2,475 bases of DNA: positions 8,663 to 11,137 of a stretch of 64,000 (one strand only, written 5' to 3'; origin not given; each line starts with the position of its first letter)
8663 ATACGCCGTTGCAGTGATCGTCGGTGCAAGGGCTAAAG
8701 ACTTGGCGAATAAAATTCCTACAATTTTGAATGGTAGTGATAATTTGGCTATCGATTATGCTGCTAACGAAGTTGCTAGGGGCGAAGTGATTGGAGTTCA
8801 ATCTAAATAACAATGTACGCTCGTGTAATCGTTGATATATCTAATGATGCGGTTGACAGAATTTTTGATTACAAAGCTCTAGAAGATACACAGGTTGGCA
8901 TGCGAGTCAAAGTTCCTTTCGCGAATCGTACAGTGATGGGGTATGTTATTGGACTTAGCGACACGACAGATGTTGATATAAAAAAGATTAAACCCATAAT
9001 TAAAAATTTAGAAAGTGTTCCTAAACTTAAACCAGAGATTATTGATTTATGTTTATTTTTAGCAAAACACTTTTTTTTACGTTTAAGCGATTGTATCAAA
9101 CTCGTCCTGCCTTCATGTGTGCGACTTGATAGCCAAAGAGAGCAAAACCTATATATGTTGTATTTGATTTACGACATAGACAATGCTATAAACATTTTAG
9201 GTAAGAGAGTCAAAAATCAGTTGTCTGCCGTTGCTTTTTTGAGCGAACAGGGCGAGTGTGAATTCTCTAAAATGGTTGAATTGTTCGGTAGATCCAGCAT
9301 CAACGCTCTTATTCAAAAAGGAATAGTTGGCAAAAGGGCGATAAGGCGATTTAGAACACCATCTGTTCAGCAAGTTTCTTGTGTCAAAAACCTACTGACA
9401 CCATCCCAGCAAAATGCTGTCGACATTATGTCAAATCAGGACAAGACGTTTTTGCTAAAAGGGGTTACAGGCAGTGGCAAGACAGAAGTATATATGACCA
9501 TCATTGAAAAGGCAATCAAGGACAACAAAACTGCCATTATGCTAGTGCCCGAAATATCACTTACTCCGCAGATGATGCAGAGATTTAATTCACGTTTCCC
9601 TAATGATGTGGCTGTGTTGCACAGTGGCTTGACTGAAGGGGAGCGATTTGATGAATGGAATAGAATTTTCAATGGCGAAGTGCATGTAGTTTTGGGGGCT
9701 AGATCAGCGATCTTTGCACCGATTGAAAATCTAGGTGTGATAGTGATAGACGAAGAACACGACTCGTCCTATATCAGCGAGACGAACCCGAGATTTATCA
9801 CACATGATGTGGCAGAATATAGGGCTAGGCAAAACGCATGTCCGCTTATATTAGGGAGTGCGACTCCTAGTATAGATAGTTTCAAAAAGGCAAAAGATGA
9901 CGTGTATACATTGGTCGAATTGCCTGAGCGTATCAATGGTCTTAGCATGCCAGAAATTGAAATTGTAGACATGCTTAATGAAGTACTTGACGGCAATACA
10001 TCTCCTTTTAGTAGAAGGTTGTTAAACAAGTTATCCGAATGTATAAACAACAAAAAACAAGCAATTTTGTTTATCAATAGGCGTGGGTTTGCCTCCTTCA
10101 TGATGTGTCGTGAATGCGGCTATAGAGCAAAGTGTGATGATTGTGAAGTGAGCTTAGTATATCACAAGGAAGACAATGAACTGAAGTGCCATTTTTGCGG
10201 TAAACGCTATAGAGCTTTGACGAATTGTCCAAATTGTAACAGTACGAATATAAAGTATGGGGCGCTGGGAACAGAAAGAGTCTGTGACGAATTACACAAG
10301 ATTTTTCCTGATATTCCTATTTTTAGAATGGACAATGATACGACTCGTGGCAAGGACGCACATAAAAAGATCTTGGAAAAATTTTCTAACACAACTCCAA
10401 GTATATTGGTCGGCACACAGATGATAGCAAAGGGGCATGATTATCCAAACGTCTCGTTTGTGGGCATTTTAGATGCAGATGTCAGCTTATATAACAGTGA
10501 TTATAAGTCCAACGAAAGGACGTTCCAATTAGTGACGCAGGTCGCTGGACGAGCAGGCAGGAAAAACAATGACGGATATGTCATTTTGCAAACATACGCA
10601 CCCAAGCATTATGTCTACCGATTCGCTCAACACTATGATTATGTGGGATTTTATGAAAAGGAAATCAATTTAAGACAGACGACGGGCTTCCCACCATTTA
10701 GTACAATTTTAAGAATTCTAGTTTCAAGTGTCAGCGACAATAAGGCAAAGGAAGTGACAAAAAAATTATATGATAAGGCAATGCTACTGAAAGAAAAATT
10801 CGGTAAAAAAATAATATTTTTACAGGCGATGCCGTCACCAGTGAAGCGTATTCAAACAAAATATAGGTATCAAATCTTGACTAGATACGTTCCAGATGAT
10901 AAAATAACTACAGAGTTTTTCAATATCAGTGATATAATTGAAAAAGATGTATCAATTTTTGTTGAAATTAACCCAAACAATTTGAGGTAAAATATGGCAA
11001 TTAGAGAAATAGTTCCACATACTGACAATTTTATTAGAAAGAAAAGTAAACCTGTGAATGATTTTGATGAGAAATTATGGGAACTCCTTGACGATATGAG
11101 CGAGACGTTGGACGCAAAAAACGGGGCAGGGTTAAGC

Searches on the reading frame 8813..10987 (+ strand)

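Call 9: search_protein_families(library=pfam, proteins=[window:8813-10987:+], max_evalue=0.001)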
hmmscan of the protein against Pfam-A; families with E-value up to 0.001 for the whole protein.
window:8813-10987:+ (725 aa): 7 families
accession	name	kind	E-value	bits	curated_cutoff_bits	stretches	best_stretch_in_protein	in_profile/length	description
PF17764.6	PriA_3primeBD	-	1.2e-21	76.8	22.7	1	4-100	1-96/96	3'DNA-binding domain (3'BD)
PF00270.35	DEAD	-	1.6e-20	74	26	1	196-356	1-163/167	DEAD/DEAH box helicase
PF04851.21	ResIII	-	6.7e-19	68.8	22.5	1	195-353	4-163/164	Type III restriction enzyme, res subunit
PF00271.37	Helicase_C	-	2.8e-11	44.1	23.5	1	498-584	38-109/110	Helicase conserved C-terminal domain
PF18074.6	PriA_C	-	1.2e-10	42.5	26.9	1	628-721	1-95/95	Primosomal protein N C-terminal domain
PF18319.7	Zn_ribbon_PriA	-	7.3e-09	35.9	26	1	441-465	1-25/27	PriA DNA helicase Cys-rich region (CRR) domain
PF13245.12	AAA_19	-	0.0009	19.9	25.1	0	199-317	1-101/134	AAA domain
